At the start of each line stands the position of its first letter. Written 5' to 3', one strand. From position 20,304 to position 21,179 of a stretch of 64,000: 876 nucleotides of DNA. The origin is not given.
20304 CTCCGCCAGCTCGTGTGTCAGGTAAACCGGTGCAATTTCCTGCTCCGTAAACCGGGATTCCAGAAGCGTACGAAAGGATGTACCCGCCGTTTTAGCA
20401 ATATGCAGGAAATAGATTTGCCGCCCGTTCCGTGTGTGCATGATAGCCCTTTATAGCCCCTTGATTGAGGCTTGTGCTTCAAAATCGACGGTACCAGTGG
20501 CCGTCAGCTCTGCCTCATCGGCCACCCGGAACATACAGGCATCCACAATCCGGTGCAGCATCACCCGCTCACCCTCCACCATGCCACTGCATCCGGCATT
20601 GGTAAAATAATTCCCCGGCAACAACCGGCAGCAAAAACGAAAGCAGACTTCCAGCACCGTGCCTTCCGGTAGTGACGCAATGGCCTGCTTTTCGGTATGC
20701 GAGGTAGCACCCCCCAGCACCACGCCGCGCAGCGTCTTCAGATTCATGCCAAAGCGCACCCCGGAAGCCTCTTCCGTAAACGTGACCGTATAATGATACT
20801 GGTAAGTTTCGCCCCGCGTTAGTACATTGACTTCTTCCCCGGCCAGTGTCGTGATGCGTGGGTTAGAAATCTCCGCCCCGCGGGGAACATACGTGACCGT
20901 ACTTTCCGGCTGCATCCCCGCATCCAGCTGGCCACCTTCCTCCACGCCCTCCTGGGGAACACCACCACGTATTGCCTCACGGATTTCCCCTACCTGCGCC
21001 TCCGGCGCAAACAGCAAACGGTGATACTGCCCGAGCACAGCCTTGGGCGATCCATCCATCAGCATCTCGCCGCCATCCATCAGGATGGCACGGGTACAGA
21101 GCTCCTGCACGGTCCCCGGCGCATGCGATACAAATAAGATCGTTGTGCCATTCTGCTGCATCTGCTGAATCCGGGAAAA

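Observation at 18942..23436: Glycosyltransferase-free operon: PhyH dioxygenase - Wzm - Wzt with C-terminal extension - tandem sulfotransferase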

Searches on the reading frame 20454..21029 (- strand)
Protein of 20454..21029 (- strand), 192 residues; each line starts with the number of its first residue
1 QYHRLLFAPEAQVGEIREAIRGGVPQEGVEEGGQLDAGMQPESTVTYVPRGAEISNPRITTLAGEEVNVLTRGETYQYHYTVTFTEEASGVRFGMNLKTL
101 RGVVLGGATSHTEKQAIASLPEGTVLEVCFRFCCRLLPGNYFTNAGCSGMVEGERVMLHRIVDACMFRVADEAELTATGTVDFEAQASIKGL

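Call 26: find_homologous_proteins(query=window:20454-21029:-)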
Query window:20454-21029:- (192 aa): 2 proteins with E <= 0.001 among 278 candidates.
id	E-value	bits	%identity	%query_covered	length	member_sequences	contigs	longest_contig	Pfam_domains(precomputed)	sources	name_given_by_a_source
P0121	2.0e-38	150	42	98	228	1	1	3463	PF14524.13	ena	-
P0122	2.7e-34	137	42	98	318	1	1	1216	PF14524.13,PF00005.34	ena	-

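Call 27: find_encoding_contigs(protein=P0121, flank=10000)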
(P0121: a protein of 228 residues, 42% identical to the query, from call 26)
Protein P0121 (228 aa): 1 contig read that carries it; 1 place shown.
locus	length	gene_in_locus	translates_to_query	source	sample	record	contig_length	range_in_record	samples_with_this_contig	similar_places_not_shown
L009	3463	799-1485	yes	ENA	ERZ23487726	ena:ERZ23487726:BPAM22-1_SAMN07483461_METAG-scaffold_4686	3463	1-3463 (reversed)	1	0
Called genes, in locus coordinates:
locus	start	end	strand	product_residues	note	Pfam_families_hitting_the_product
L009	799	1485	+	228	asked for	PF14524:Wzt_C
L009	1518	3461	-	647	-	?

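Call 28: find_encoding_contigs(protein=P0122, flank=10000)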
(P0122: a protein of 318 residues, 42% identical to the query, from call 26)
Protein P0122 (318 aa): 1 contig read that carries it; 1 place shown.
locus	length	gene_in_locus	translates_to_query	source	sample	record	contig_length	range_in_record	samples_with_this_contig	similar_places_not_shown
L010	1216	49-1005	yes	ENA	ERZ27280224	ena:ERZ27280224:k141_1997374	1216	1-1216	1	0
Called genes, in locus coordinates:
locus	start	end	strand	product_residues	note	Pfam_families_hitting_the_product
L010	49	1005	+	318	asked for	PF00005:ABC_tran (faint), PF14524:Wzt_C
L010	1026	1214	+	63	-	?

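Call 33: find_related_loci(query=A2, collection=metagenome_contigs, flank=10000)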
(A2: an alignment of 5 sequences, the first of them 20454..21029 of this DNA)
Query A2 (192 aa) in metagenome_contigs; peptide patterns used: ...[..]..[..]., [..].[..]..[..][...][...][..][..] (x = any residue, [..] = any of these).
181 stretches matched a pattern; 34 encode a relative of the query (tblastn E <= 1e-3); 34 distinct loci.
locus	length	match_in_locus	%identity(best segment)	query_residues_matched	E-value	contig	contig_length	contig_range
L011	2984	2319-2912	42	1-185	5e-47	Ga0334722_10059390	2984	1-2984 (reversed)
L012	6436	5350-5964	41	1-189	2e-44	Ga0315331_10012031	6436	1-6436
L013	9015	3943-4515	44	2-169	1e-42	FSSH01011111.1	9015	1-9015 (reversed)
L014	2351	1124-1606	44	25-183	6e-43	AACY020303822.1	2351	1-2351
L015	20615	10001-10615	40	2-190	7e-43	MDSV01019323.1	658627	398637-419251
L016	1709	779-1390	43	2-189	1e-41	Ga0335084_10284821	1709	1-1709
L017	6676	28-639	40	2-189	3e-41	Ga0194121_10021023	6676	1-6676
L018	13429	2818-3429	40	2-189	5e-41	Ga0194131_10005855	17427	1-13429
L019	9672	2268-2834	43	2-169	1e-39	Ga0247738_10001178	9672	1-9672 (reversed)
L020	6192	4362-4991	40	1-188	2e-39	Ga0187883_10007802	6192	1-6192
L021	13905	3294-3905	40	2-186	3e-39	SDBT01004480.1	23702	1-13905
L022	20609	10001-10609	42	2-189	4e-39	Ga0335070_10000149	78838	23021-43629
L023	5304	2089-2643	39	1-183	1e-38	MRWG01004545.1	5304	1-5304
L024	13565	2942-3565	41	2-188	2e-38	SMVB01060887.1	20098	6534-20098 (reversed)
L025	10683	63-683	43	1-189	3e-38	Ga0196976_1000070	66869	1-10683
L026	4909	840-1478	37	1-189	6e-38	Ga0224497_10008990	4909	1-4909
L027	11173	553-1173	43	1-189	1e-37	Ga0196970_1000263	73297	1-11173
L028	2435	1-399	51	52-184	1e-37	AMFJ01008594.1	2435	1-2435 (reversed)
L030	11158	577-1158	40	2-183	6e-37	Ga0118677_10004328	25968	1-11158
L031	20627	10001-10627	37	1-188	3e-36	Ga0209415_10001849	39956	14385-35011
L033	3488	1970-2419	43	34-183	1e-35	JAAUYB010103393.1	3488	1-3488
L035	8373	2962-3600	38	2-191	9e-33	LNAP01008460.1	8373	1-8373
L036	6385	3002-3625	31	1-189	8e-27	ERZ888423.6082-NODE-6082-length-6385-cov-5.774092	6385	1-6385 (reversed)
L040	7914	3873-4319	34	35-185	2e-20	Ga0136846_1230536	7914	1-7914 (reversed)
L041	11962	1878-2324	34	35-185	2e-20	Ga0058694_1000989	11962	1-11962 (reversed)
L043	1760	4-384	33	59-187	4e-17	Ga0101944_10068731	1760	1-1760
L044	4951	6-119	47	151-188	3e-6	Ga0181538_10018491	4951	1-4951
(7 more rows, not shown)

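Call 36: search_protein_families(library=pfam, proteins=[L017:1338-5015:+, L019:2951-4549:+, L021:4181-8965:+, L035:3610-7317:+, L040:4443-7914:+, L041:2448-7676:+, L036:3698-4540:+, L031:10417-14592:+, L026:1744-2442:+, L043:427-1047:+], max_evalue=0.00001)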
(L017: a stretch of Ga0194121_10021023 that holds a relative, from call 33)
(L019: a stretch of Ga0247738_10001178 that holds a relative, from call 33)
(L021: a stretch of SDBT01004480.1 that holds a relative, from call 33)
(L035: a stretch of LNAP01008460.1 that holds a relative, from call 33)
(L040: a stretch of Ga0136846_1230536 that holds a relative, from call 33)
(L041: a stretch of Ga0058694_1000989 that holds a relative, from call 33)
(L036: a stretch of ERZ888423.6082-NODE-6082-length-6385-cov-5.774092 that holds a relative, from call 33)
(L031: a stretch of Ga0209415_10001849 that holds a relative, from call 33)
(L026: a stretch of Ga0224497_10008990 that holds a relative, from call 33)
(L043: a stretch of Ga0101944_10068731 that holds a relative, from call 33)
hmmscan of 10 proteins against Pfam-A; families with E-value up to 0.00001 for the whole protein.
L017:1338-5015:+ (1225 aa): 4 families
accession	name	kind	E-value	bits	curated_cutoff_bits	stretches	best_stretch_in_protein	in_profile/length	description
PF00535.33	Glycos_transf_2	-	1e-52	178.9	23.3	2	679-839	1-167/168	Glycosyl transferase family 2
PF13641.12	Glyco_tranf_2_3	-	3.3e-21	76.8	27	1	936-1159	2-215/230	Glycosyltransferase like family 2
PF10111.15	Glyco_tranf_2_2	-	6.4e-12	46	27.3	0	679-861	1-202/276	Glycosyltransferase like family 2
PF13632.12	Glyco_trans_2_3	-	1.2e-06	29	27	0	1085-1162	53-128/198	Glycosyl transferase family group 2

L019:2951-4549:+ (532 aa): 0 families

L021:4181-8965:+ (1594 aa): 4 families
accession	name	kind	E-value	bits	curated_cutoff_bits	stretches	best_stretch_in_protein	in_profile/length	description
PF14307.12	Glyco_tran_WbsX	-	9.8e-133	443.4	25.1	1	831-1167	1-350/350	Glycosyltransferase WbsX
PF13692.12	Glyco_trans_1_4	-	1.2e-22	81.1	27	1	1398-1540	4-141/142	Glycosyl transferases group 1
PF00534.26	Glycos_transf_1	-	9e-21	74.6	26.4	1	1385-1555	5-172/172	Glycosyl transferases group 1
PF13469.12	Sulfotransfer_3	-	6.1e-07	30.4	27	1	17-219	2-214/216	Sulfotransferase family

L035:3610-7317:+ (1235 aa): 3 families
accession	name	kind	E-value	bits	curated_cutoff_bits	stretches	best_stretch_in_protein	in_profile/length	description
PF14307.12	Glyco_tran_WbsX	-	1.2e-134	449.7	25.1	1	636-974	1-350/350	Glycosyltransferase WbsX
PF05045.17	RgpF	-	2.5e-41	142.3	25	1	990-1211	268-498/503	Rhamnan synthesis protein F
PF13469.12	Sulfotransfer_3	-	1.5e-07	32.3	27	1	9-208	2-216/216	Sulfotransferase family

L040:4443-7914:+ (1157 aa): 4 families
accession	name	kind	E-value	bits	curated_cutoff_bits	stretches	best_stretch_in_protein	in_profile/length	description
PF14307.12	Glyco_tran_WbsX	-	6.7e-41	141.3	25.1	2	839-1046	132-348/350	Glycosyltransferase WbsX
PF03567.20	Sulfotransfer_2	-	2.3e-21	77.5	22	1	25-253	5-252/252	Sulfotransferase family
PF00535.33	Glycos_transf_2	-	3.7e-21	76.2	23.3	1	1065-1157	1-91/168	Glycosyl transferase family 2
PF13641.12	Glyco_tranf_2_3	-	1.7e-09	38.5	27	1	1062-1155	1-97/230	Glycosyltransferase like family 2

L041:2448-7676:+ (1742 aa): 6 families
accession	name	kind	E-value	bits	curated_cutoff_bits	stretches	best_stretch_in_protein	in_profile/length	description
PF14307.12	Glyco_tran_WbsX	-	1.3e-40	140.4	25.1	2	839-1046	132-348/350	Glycosyltransferase WbsX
PF00535.33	Glycos_transf_2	-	2.6e-25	89.7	23.3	1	1065-1176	1-111/168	Glycosyl transferase family 2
PF03567.20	Sulfotransfer_2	-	5.4e-21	76.3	22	1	25-253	5-252/252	Sulfotransferase family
PF13692.12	Glyco_trans_1_4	-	1.5e-16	61.4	27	1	1545-1683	2-140/142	Glycosyl transferases group 1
PF13641.12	Glyco_tranf_2_3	-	2e-13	51.4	27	1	1062-1280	1-208/230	Glycosyltransferase like family 2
PF00534.26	Glycos_transf_1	-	2.4e-13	50.4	26.4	1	1535-1684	6-157/172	Glycosyl transferases group 1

L036:3698-4540:+ (280 aa): 1 family
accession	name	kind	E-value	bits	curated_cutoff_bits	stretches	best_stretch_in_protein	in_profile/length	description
PF05050.19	Methyltransf_21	-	7.4e-11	42.9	22.7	1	114-267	1-172/173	Methyltransferase FkbM domain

L031:10417-14592:+ (1391 aa): 3 families
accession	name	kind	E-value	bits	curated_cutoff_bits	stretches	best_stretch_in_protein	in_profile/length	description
PF00535.33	Glycos_transf_2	-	1.7e-30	106.6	23.3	1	877-997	1-118/168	Glycosyl transferase family 2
PF13641.12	Glyco_tranf_2_3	-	3.1e-13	50.7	27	1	876-991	3-119/230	Glycosyltransferase like family 2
PF10111.15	Glyco_tranf_2_2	-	9.3e-06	25.8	27.3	0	878-1072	2-215/276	Glycosyltransferase like family 2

L026:1744-2442:+ (232 aa): 0 families

L043:427-1047:+ (206 aa): 1 family
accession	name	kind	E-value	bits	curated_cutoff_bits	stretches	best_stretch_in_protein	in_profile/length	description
PF08241.18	Methyltransf_11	-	5.9e-10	40.1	21.2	1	42-88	49-95/95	Methyltransferase domain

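Call 55: search_protein_families(library=pfam, proteins=[L025:2-2770:+, L015:11235-12290:+, L015:12829-13866:+, L027:1886-3892:-, L030:1193-2524:-, L023:3556-5304:-, L026:2511-3656:+, L028:420-1238:-, L022:10733-12625:+, L013:4605-5552:+], max_evalue=0.001)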
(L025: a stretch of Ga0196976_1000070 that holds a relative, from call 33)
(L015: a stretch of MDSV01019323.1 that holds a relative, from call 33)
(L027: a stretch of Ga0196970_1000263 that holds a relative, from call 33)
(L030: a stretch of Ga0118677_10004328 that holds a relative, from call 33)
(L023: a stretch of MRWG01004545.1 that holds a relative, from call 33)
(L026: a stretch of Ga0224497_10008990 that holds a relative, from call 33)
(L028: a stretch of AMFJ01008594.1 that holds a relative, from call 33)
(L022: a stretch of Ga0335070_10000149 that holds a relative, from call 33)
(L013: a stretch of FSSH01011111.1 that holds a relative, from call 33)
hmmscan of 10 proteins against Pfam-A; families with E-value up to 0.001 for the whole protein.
L025:2-2770:+ (922 aa): 10 families
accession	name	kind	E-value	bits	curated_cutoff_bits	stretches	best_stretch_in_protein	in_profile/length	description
PF02719.21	Polysacc_synt_2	-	1.6e-101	339.8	20.2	1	599-874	1-291/293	Polysaccharide biosynthesis protein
PF01370.27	Epimerase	-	3.2e-25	89.4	20.9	1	599-800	1-215/240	NAD dependent epimerase/dehydratase family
PF01073.25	3Beta_HSD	-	2.3e-15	56.8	22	1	600-726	1-122/280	3-beta hydroxysteroid dehydrogenase/isomerase family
PF16363.11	GDP_Man_Dehyd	-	1.4e-14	54.8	27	1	600-743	1-166/332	GDP-mannose 4,6 dehydratase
PF04321.23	RmlD_sub_bind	-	9.9e-09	35.1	27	1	599-768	3-156/287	RmlD substrate binding domain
PF13460.12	NAD_binding_10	-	1.3e-08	35.3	27.2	1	603-725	1-103/184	NAD(P)H-binding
PF00106.31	adh_short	-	1.6e-08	34.8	26.6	1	599-748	3-167/195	short chain dehydrogenase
PF07993.18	NAD_binding_4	-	1.1e-07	31.7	20.1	1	601-724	1-140/258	Male sterility protein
PF08659.16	KR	-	3.7e-06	27.4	22.6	1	598-677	2-89/180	KR domain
PF05368.20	NmrA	-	0.00078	19.6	27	0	599-716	5-103/298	NmrA-like family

L015:11235-12290:+ (351 aa): 1 family
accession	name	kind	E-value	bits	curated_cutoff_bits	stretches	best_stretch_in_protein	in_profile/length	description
PF01207.24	Dus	-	1.3e-77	261.5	20.4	1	24-327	2-296/311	Dihydrouridine synthase (Dus)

L015:12829-13866:+ (345 aa): 3 families
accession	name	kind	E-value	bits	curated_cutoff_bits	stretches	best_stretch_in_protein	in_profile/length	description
PF06463.18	Mob_synth_C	-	9.8e-39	132.7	37.4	1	197-324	2-127/128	Molybdenum Cofactor Synthesis C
PF04055.27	Radical_SAM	-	4.3e-32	112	29.5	1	28-190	1-165/166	Radical SAM superfamily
PF13353.11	Fer4_12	-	2.1e-06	28.5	22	1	32-136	13-114/137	4Fe-4S single cluster domain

L027:1886-3892:- (668 aa): 0 families

L030:1193-2524:- (443 aa): 2 families
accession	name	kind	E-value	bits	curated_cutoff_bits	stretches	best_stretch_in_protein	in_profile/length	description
PF12704.14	MacB_PCD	-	7.3e-16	59.5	27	1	38-281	1-204/207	MacB-like periplasmic core domain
PF02687.27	FtsX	-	1.1e-14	54.9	25.5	1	314-438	1-120/120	FtsX-like permease C-terminal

L023:3556-5304:- (582 aa): 4 families
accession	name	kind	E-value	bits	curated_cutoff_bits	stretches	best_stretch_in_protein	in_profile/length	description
PF00534.26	Glycos_transf_1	-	6e-18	65.4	26.4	1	215-362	2-141/172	Glycosyl transferases group 1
PF13692.12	Glyco_trans_1_4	-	5.2e-15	56.4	27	1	230-362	3-125/142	Glycosyl transferases group 1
PF20706.3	GT4-conflict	-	8.9e-09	35.2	26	1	217-434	193-378/385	Family 4 Glycosyltransferase in conflict systems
PF13524.12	Glyco_trans_1_2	-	0.00031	21.2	25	0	385-441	86-142/144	Glycosyl transferase-like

L026:2511-3656:+ (381 aa): 3 families
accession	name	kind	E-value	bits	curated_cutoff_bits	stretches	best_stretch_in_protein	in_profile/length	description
PF01041.23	DegT_DnrJ_EryC1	-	2.2e-82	277.6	19.8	1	14-374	4-359/360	DegT/DnrJ/EryC1/StrS aminotransferase family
PF00155.27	Aminotran_1_2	-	4e-07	30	19.7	1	54-128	69-151/361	Aminotransferase class I and II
PF00266.25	Aminotran_5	-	0.0007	19.1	21.5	0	54-162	65-181/371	Aminotransferase class-V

L028:420-1238:- (272 aa): 1 family
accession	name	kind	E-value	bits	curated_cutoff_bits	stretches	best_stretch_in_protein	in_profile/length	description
PF01061.29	ABC2_membrane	-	8.2e-28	97.8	26.9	1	21-231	2-209/211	ABC-2 type transporter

L022:10733-12625:+ (630 aa): 1 family
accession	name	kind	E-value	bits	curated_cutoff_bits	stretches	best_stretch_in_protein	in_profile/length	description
PF13469.12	Sulfotransfer_3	-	1.8e-07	32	27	1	38-235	2-215/216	Sulfotransferase family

L013:4605-5552:+ (315 aa): 0 families

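Call 64: predict_structure(alignment_id=A4)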
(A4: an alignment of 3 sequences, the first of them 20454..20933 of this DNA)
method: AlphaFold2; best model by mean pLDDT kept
length: 160 residues; sequences in the alignment: 3
mean_pLDDT: 52.3   pTM: 0.54
mean pLDDT of the five models: 52.3, 46.5, 45.9, 42.3, 39.0
residues with pLDDT >= 90: 0; 70-90: 35; 50-70: 36; < 50: 89
segments of 3 or more residues with pLDDT < 50: 1-16, 63-82, 105-119, 121-154, 157-160
pLDDT, mean of each block of 10 residues (from residue 1): 36 49 74 72 73 71 44 34 63 72 51 47 42 29 32 48
secondary structure, 60 per line:
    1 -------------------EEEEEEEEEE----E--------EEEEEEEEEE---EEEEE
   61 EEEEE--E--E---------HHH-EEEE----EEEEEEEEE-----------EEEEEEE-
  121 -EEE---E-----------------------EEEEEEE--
elements in order: E20-29 E43-52 E56-65 E85-88 E93-101 E113-119 E122-124 E152-158

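Call 66: search_solved_structures(query=A5, max_evalue=1, show_alignments=2)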
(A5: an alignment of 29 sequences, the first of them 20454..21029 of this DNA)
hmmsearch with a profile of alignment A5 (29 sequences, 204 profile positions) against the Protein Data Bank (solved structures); distinct sequences matched with E-value up to 1: 8.
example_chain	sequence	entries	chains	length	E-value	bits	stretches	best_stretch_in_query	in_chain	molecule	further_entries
2r5o_A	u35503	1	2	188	2.8e-08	37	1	60-200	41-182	Putative ATP binding component of ABC-transporter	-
8dky_A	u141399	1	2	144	5.2e-08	36.1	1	67-198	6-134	ABC transporter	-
6o14_A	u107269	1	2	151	6.5e-08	35.8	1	67-198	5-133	ABC transporter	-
7k2t_A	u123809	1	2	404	1.5e-07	34.6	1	62-198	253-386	ABC transporter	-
8dku_A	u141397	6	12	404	1.5e-07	34.6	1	62-198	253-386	ABC transporter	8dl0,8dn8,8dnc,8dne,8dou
5hno_A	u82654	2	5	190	0.011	18.7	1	60-171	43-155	ABC type transport system putative ATP binding protein | ABC transporter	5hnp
4b93_A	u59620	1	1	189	0.051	16.5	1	36-115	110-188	VESICLE-ASSOCIATED MEMBRANE PROTEIN 7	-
5a8c_A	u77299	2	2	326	0.18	14.8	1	88-132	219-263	CARBOHYDRATE BINDING FAMILY 6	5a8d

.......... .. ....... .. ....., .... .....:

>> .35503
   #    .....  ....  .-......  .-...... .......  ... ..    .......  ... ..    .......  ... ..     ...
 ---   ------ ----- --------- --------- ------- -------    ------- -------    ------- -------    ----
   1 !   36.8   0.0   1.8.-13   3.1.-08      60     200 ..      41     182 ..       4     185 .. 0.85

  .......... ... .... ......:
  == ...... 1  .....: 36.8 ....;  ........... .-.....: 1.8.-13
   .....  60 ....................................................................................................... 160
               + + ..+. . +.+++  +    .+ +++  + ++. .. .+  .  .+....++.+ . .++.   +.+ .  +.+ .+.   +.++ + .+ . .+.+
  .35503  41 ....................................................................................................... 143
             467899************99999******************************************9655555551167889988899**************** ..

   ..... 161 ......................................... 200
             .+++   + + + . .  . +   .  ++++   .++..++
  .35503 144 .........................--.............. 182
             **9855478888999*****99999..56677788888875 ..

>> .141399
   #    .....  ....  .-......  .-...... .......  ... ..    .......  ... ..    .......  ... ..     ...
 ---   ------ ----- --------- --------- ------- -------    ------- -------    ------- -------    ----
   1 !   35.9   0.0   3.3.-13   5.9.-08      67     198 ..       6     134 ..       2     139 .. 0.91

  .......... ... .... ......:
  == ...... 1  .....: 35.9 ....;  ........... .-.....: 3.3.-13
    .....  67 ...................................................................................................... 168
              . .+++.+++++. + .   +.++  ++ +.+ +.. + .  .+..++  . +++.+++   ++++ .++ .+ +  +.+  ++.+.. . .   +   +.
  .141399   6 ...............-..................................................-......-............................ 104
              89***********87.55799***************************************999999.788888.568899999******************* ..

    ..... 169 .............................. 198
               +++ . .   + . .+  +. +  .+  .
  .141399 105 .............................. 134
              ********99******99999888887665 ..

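Call 83: search_protein_families(library=pfam, proteins=[L015:4867-6171:+, L015:6168-7454:+, L015:2315-3772:+, L015:4072-4827:+], max_evalue=0.0001)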
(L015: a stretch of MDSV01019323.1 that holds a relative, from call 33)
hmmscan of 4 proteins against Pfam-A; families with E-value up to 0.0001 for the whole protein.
L015:4867-6171:+ (434 aa): 2 families
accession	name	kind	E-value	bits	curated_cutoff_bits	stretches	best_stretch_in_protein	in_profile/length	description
PF01458.23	SUFBD_core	-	2.1e-85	286.3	27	1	178-406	4-232/232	SUF system FeS cluster assembly, SufBD core domain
PF19295.5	SufBD_N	-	1.8e-24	86.8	23.5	1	11-170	5-171/172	SufBD protein N-terminal region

L015:6168-7454:+ (428 aa): 5 families
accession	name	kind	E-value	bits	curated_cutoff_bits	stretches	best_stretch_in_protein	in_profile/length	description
PF00266.25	Aminotran_5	-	3.3e-145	484.2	21.5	1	47-416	1-371/371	Aminotransferase class-V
PF01212.27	Beta_elim_lyase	-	1.2e-07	31.8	27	1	110-267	50-218/288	Beta-eliminating lyase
PF01041.23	DegT_DnrJ_EryC1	-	3.4e-06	27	19.8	1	105-226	37-149/360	DegT/DnrJ/EryC1/StrS aminotransferase family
PF00155.27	Aminotran_1_2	-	1e-05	25.3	19.7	1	89-271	42-244/361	Aminotransferase class I and II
PF01053.26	Cys_Met_Meta_PP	-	2.2e-05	23.7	27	0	131-239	87-187/381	Cys/Met metabolism PLP-dependent enzyme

L015:2315-3772:+ (485 aa): 2 families
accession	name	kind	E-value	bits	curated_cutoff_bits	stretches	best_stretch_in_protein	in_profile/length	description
PF01458.23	SUFBD_core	-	3.7e-79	265.9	27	1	214-456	1-232/232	SUF system FeS cluster assembly, SufBD core domain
PF19295.5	SufBD_N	-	1.9e-10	41.1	23.5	1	140-206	101-166/172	SufBD protein N-terminal region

L015:4072-4827:+ (251 aa): 2 families
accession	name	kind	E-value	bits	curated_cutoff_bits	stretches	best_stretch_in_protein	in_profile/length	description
PF00005.33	ABC_tran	-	2.2e-20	74.1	25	1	17-172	1-135/137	ABC transporter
PF02463.25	SMC_N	-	1.2e-07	31.9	40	0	146-209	137-203/220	RecF/RecN/SMC N terminal domain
